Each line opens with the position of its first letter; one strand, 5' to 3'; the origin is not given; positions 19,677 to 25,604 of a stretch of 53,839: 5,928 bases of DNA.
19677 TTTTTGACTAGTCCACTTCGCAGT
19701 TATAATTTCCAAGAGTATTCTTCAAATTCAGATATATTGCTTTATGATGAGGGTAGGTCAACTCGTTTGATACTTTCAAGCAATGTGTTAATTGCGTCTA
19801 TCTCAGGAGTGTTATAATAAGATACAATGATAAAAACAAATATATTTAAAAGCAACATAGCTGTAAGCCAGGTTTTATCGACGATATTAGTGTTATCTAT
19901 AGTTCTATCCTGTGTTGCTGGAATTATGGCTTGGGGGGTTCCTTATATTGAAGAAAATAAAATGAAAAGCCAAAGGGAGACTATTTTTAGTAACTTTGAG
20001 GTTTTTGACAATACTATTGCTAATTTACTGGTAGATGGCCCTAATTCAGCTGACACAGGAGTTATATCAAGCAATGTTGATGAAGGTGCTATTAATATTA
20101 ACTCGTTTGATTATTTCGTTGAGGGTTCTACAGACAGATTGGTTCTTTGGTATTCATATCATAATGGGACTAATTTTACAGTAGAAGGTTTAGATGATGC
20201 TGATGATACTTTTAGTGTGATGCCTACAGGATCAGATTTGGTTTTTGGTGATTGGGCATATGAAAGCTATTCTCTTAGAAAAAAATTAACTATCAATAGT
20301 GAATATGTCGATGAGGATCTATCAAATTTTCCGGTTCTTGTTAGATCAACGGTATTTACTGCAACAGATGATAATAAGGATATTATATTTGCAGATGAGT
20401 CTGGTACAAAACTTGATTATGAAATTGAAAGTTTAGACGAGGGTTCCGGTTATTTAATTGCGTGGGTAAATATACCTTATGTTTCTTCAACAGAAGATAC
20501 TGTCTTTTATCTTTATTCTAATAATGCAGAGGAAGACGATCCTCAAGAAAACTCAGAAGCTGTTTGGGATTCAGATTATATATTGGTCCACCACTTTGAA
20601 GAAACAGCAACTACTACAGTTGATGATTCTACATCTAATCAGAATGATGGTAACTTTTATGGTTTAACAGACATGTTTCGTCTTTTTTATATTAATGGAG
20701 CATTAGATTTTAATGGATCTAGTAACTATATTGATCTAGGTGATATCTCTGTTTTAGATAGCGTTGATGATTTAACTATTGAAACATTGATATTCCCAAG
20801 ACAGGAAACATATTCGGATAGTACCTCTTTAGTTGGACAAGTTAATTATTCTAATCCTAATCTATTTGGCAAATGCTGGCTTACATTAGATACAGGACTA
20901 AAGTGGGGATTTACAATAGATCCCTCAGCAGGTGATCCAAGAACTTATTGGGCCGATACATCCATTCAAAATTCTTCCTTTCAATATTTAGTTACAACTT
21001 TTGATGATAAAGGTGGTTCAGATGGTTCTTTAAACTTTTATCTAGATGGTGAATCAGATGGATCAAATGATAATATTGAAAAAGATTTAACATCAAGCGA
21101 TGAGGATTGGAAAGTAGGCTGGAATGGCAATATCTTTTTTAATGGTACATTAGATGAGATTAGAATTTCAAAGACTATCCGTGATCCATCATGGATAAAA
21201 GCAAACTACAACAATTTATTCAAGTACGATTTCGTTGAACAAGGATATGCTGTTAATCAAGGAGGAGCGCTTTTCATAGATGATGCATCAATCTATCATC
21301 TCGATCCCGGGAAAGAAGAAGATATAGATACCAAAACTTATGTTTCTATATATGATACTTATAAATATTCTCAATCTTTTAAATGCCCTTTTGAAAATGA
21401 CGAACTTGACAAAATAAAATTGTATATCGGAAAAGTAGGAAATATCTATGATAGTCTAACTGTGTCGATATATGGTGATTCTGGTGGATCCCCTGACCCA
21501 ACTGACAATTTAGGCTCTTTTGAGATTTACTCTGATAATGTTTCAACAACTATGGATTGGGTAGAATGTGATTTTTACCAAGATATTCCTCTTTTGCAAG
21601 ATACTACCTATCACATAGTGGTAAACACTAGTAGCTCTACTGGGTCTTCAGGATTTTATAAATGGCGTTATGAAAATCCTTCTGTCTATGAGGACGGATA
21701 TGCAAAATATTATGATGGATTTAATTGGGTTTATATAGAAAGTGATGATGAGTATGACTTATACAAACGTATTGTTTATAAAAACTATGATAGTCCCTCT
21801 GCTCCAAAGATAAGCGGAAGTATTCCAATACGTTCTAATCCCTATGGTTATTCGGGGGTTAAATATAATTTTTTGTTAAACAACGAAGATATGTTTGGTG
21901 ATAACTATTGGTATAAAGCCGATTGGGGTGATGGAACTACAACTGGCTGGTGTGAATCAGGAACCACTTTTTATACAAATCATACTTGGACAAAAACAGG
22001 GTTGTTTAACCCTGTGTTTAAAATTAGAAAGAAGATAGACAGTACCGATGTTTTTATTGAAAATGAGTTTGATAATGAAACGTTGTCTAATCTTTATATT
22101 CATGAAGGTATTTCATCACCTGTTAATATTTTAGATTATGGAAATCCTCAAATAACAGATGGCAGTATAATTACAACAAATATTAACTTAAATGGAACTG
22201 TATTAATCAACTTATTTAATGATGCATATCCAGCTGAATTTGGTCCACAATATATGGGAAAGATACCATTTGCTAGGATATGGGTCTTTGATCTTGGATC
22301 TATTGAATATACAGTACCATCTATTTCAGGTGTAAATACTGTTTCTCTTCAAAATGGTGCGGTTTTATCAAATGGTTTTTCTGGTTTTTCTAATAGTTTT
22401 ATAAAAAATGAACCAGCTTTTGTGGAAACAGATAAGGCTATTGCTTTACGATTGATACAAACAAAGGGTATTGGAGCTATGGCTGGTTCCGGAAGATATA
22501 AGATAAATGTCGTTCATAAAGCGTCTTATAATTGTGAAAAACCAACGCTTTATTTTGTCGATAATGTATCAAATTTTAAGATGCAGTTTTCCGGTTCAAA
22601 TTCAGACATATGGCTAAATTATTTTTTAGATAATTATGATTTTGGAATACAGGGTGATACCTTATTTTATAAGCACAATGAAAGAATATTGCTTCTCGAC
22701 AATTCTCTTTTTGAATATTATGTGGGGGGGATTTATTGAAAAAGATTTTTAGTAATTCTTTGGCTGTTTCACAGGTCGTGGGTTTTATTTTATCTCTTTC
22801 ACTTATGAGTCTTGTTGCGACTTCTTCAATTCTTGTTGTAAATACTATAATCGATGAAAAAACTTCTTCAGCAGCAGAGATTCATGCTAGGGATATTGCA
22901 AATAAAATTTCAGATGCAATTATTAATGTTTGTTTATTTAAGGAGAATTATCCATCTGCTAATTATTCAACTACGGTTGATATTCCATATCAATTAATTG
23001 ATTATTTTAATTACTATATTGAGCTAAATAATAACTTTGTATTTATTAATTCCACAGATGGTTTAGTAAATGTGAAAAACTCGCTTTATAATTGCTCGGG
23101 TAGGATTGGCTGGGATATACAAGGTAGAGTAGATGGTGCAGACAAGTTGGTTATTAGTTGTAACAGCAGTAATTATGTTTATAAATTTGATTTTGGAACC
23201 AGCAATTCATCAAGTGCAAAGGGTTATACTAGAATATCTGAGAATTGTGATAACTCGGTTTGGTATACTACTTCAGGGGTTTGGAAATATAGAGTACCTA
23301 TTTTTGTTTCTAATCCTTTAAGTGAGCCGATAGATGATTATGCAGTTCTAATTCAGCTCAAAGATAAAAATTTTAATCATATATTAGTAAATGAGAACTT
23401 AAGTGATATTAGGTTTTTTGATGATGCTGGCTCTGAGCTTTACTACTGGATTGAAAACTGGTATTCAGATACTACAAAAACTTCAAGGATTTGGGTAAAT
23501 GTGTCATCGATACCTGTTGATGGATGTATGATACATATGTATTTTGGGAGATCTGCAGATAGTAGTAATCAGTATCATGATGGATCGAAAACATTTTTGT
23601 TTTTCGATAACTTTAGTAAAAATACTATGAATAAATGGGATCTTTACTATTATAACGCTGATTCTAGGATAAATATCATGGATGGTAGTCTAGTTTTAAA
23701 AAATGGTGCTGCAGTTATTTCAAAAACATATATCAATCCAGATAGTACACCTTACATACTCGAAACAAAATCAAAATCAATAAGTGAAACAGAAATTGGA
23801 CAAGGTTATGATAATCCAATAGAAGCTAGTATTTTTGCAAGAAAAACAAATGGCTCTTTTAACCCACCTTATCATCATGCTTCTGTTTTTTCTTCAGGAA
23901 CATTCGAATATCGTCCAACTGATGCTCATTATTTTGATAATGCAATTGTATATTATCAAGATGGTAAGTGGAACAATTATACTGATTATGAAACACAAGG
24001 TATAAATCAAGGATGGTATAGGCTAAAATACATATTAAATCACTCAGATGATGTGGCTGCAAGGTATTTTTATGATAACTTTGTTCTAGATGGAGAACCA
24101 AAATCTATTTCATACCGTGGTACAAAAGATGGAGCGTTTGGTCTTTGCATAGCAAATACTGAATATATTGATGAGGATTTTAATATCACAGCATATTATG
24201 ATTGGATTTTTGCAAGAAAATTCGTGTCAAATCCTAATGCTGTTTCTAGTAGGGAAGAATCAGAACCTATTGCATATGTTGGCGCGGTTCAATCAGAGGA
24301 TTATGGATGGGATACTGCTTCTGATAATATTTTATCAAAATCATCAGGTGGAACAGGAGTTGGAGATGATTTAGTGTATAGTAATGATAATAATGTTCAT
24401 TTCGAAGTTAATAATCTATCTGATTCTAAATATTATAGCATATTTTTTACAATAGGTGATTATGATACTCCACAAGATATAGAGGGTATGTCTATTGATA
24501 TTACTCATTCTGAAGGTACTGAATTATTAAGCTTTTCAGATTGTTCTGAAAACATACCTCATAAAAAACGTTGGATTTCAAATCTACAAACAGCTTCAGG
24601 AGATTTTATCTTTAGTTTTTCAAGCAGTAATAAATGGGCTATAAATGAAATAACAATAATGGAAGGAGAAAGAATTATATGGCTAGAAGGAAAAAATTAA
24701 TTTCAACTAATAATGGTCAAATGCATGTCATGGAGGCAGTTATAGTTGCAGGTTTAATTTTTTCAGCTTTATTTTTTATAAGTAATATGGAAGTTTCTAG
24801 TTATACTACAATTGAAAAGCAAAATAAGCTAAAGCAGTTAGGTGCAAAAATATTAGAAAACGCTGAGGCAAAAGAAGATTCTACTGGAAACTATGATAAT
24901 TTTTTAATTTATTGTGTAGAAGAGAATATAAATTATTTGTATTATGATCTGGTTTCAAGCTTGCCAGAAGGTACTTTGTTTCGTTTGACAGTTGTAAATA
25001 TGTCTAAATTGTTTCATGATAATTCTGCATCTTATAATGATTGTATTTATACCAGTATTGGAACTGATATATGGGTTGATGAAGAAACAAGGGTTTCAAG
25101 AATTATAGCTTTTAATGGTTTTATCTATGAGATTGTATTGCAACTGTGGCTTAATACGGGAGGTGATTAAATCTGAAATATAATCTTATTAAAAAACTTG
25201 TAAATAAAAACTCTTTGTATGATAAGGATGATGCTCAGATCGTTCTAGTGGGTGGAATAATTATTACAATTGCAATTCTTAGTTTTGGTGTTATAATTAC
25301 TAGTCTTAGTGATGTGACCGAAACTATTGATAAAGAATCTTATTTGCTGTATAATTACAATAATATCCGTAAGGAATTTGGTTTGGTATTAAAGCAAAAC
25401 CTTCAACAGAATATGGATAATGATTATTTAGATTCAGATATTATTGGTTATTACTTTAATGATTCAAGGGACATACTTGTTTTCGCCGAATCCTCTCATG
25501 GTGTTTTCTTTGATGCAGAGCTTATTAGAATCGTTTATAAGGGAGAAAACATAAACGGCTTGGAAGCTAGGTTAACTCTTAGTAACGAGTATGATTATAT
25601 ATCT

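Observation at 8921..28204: Unusually elaborate type IV pilus-like locus: two ATPases, split platform, six class III-signal proteins including three giant adhesin-like 'pilins'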

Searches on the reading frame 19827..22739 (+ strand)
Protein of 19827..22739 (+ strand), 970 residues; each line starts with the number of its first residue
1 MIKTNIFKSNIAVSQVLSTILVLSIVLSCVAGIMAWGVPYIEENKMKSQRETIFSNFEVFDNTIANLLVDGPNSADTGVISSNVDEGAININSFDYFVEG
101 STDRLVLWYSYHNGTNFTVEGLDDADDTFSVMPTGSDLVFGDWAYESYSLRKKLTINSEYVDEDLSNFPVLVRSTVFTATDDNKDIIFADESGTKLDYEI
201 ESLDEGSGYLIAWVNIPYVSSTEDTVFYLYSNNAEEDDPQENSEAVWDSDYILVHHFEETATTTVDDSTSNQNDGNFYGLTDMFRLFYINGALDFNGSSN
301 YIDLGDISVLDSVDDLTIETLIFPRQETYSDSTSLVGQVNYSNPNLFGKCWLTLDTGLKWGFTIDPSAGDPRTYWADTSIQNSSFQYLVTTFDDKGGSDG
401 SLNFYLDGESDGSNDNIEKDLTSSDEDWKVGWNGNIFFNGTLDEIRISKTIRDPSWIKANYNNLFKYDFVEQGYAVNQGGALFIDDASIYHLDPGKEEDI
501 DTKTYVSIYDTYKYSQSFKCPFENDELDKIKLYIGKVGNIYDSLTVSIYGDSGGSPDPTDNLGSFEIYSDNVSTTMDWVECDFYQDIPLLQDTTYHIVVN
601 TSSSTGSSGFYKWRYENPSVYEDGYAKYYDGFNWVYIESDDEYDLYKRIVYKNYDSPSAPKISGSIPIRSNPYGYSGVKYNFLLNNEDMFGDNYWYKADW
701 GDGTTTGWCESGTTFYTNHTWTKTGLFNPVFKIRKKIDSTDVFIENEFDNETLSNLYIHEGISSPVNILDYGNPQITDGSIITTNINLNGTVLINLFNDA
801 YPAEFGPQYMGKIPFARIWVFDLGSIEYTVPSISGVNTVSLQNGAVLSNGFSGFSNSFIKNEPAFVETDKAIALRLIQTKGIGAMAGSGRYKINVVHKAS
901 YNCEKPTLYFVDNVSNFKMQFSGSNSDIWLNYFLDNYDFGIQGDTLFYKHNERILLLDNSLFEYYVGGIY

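Call 4: search_protein_families(library=pfam, proteins=[window:19827-22739:+], max_evalue=0.01)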
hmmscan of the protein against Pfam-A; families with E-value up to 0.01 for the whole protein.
window:19827-22739:+ (970 aa): 3 families
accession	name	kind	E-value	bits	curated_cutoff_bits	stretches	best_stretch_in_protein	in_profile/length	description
PF13385.13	Laminin_G_3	-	1.1e-11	45.6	27.6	1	296-457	1-150/151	Concanavalin A-like lectin/glucanases superfamily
PF10102.14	DUF2341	-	3.1e-06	28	23.4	1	182-267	1-78/84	Domain of unknown function (DUF2341)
PF23960.2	DUF7289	-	5.3e-05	23.3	27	1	12-77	2-67/238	Family of unknown function (DUF7289)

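Call 22: search_protein_families(library=ncbifam, proteins=[window:19827-22739:+], max_evalue=0.01)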
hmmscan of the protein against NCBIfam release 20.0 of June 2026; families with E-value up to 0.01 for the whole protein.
window:19827-22739:+ (970 aa): 1 family
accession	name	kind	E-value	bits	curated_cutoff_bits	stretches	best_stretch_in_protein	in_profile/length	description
NF041539.1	choice_anch_R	domain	1.4e-08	34.8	30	1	510-627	16-127/155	choice-of-anchor R domain-containing protein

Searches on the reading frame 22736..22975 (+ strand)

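Call 89: search_protein_families(library=pfam, proteins=[window:22736-22975:+], max_evalue=10)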
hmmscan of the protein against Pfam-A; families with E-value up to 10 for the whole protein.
window:22736-22975:+ (80 aa): 4 families
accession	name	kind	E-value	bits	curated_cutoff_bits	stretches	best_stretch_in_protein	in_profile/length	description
PF03189.18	Otopetrin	-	0.065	12.6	27.8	1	4-59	56-111/434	Otopetrin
PF23928.1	DUF7266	-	0.085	13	27.6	1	9-62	4-58/145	Family of unknown function (DUF7266)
PF01445.23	SH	-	0.13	12.5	27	1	18-43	12-37/57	Viral small hydrophobic protein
PF23960.2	DUF7289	-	0.27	11.2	27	1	10-60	2-56/238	Family of unknown function (DUF7289)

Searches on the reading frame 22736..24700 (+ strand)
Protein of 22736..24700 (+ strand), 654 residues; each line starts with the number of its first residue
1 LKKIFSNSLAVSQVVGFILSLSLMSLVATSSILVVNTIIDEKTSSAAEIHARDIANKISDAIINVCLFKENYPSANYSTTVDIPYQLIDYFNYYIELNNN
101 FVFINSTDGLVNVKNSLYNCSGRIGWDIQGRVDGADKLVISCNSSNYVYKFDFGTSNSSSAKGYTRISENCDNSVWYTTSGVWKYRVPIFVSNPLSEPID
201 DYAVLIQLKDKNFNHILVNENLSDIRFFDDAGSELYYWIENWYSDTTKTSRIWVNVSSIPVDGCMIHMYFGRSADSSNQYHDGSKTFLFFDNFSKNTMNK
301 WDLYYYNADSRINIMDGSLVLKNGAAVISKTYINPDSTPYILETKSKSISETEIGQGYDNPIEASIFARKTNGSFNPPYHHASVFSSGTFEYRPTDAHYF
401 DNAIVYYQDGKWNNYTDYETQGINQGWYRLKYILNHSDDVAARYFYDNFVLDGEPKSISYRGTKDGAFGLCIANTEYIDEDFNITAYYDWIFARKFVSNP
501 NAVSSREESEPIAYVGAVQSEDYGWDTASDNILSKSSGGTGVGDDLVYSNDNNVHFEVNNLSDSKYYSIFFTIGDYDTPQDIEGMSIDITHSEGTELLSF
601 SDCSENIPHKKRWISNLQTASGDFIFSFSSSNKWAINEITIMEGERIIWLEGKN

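Call 4: search_protein_families(library=pfam, proteins=[window:22736-24700:+], max_evalue=0.01)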
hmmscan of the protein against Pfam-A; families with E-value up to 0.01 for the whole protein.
window:22736-24700:+ (654 aa): 2 families
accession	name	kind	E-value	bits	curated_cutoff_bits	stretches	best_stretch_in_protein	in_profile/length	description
PF10102.14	DUF2341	-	1.1e-17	64.7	23.4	1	222-302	2-82/84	Domain of unknown function (DUF2341)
PF23928.1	DUF7266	-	0.00093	19.4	27.6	1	9-118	4-111/145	Family of unknown function (DUF7266)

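Call 22: search_protein_families(library=ncbifam, proteins=[window:22736-24700:+], max_evalue=0.01)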
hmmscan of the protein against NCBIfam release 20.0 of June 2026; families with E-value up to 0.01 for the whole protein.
window:22736-24700:+ (654 aa): 0 families

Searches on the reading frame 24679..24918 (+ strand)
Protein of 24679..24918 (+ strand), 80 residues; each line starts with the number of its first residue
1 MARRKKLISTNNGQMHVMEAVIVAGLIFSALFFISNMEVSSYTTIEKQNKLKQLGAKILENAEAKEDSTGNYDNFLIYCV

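Call 89: search_protein_families(library=pfam, proteins=[window:24679-24918:+], max_evalue=10)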
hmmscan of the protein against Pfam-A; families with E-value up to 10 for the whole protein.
window:24679-24918:+ (80 aa): 3 families
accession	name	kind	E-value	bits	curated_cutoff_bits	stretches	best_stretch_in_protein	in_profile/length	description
PF23959.1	DUF7288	-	0.0027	18.6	27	1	13-64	2-58/184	Family of unknown function (DUF7288)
PF00558.24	Vpu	-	0.038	14.2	24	1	15-71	1-60/81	Vpu protein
PF11124.14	Pho86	-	0.044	13.6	29.3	1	6-58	89-141/291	Inorganic phosphate transporter chaperone Pho86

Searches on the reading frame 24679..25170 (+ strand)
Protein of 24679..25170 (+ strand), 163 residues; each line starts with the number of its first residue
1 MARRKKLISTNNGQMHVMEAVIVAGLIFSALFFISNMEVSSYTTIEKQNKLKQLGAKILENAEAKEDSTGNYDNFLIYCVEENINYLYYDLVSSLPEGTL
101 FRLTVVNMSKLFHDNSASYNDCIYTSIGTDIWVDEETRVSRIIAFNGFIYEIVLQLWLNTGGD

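Call 4: search_protein_families(library=pfam, proteins=[window:24679-25170:+], max_evalue=0.01)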
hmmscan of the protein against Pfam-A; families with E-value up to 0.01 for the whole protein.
window:24679-25170:+ (163 aa): 1 family
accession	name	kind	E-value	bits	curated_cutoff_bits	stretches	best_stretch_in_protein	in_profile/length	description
PF23959.1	DUF7288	-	0.002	19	27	1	13-85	2-74/184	Family of unknown function (DUF7288)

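Call 22: search_protein_families(library=ncbifam, proteins=[window:24679-25170:+], max_evalue=0.01)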
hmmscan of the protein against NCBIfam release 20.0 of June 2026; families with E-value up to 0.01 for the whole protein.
window:24679-25170:+ (163 aa): 0 families

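Call 77: find_homologous_proteins(query=A4, max_evalue=0.001)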
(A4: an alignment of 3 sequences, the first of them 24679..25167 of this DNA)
Query A4 (3 sequences) (163 aa, profile of the alignment): 20 proteins with E <= 0.001 among 592 candidates.
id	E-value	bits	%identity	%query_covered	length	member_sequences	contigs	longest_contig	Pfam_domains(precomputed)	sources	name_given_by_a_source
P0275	1.1e-73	264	39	91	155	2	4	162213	-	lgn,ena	-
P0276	4.3e-71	256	100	100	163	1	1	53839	-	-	-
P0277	8.2e-68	245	37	91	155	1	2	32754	-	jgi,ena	-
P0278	5.3e-64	233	25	90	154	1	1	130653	-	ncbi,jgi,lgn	-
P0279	4.4e-62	227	37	91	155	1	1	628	-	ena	-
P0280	3.2e-61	224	39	91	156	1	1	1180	-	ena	-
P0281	1.3e-59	219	73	100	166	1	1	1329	-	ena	-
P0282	1.0e-58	216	35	91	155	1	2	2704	-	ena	-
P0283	1.0e-56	209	36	91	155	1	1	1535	-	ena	-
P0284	7.4e-56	206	23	93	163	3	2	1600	-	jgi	jgi:hypothetical protein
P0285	3.0e-52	195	57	96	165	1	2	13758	-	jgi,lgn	-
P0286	1.8e-47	179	45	93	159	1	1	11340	-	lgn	-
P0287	3.1e-44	169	49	93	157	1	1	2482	-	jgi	jgi:hypothetical protein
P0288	2.1e-38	150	39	91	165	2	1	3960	-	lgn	-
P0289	2.6e-38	149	37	91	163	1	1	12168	-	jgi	jgi:hypothetical protein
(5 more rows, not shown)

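Call 85: predict_structure(alignment_id=A6)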
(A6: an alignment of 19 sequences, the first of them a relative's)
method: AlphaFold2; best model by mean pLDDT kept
length: 163 residues; sequences in the alignment: 19
mean_pLDDT: 80.8   pTM: 0.64
mean pLDDT of the five models: 80.8, 80.7, 80.1, 78.7, 78.6
residues with pLDDT >= 90: 69; 70-90: 57; 50-70: 25; < 50: 12
segments of 3 or more residues with pLDDT < 50: 38-44, 161-163
pLDDT, mean of each block of 10 residues (from residue 1): 51 72 85 59 56 91 92 93 92 89 93 83 90 80 92 85 42
secondary structure, 60 per line:
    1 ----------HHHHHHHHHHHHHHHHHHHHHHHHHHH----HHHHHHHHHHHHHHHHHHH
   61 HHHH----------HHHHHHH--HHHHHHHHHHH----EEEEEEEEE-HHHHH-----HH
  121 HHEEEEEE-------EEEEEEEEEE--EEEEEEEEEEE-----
elements in order: H11-37 H42-64 H75-81 H84-94 E99-107 H109-113 H119-122 E123-128 E136-145 E148-158

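Call 88: fold_search(model_id=the predicted structure, library=pdb)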
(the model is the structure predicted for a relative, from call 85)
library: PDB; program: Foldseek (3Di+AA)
matches with E <= 10: 540; with E <= 0.001: 0
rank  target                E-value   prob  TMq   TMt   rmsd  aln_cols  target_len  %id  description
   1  9v1k_sd               9.8e-03  0.96  0.30  0.24   5.2       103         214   10  Cryo- EM structure of small subunit (head) of 75S ribosome with P- tRNA from Entamoeba histolytica (released 2025-10-08)
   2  9v24_sd               1.3e-02  0.97  0.31  0.24   4.9        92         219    9  Cryo- EM structure of 75S ribosome with A/P- & P/E- tRNAs from Entamoeba histolytica (released 2025-10-15)
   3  7cpu_SD               1.5e-02  0.99  0.32  0.24   5.4        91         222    8  Cryo-EM structure of 80S ribosome from mouse kidney (released 2022-02-02)
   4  9v21_sd               1.6e-02  0.92  0.30  0.23   5.1       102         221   10  Cryo- EM structure of 75S ribosome with P- tRNA from Entamoeba histolytica (released 2025-10-08)
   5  9v26_sd               1.9e-02  0.77  0.32  0.29  13.2       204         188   12  Cryo- EM structure of 75S ribosome with A/P- & P/E- tRNAs from Entamoeba histolytica bound to antibiotic paromomycin (released 2025-10-08)
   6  9gyt_B                2.1e-02  1.00  0.33  0.12   5.6        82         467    6  High resolution structure of B. oleracea mitoribosome (released 2025-10-15)
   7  9v28_sd               3.0e-02  0.87  0.30  0.27   5.2       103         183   10  Cryo- EM structure of small subunit (head) of 75S ribosome with A/P- & P/E- tRNAs from Entamoeba histolytica (released 2025-10-08)
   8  4uje_BD               4.3e-02  0.96  0.32  0.25   4.2        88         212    7  Regulation of the mammalian elongation cycle by 40S subunit rolling: a eukaryotic-specific ribosome rearrangement (released 2014-07-16)
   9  8fvy_D                4.3e-02  0.94  0.36  0.30   5.4       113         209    8  40S subunit of the Giardia lamblia 80S ribosome (released 2024-01-24)
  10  4bts_AC               4.6e-02  0.93  0.33  0.25   5.9       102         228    9  THE CRYSTAL STRUCTURE OF THE EUKARYOTIC 40S RIBOSOMAL SUBUNIT IN COMPLEX WITH EIF1 AND EIF1A (released 2013-07-17)
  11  9axt_AG               4.9e-02  0.89  0.32  0.25   6.3       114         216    4  Non-translating S. pombe ribosome (released 2024-10-16)
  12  9h3g_AA               5.2e-02  0.84  0.29  0.24   5.3        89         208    8  Structure of the Arabidopsis thaliana 80S ribosome in complex with P- and E-site tRNAs and mRNA (released 2026-02-04)
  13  22tu_SD               5.2e-02  0.69  0.28  0.22   5.2        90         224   10  Human 80S ribosome in complex with DHX29 (released 2026-04-01)
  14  6zu5_SD0              5.5e-02  0.97  0.35  0.27   4.8        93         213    8  Structure of the Paranosema locustae ribosome in complex with Lso2 (released 2020-11-04)
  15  8a3w_SC               5.5e-02  0.95  0.32  0.26   4.7        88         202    6  CRYO-EM STRUCTURE OF LEISHMANIA MAJOR 80S RIBOSOME : WILD TYPE (released 2023-12-20)
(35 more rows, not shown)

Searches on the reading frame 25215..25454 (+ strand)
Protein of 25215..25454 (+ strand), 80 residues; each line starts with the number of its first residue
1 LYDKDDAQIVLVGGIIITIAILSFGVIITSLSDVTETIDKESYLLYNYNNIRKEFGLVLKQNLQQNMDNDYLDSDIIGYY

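Call 89: search_protein_families(library=pfam, proteins=[window:25215-25454:+], max_evalue=10)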
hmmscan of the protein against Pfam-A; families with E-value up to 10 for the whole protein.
window:25215-25454:+ (80 aa): 2 families
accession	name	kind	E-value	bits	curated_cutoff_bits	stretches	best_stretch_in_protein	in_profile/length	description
PF11124.14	Pho86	-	0.036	13.9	29.3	1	17-69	104-156/291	Inorganic phosphate transporter chaperone Pho86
PF23922.1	DUF7261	-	0.077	13.6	27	1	4-33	2-31/169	Family of unknown function (DUF7261)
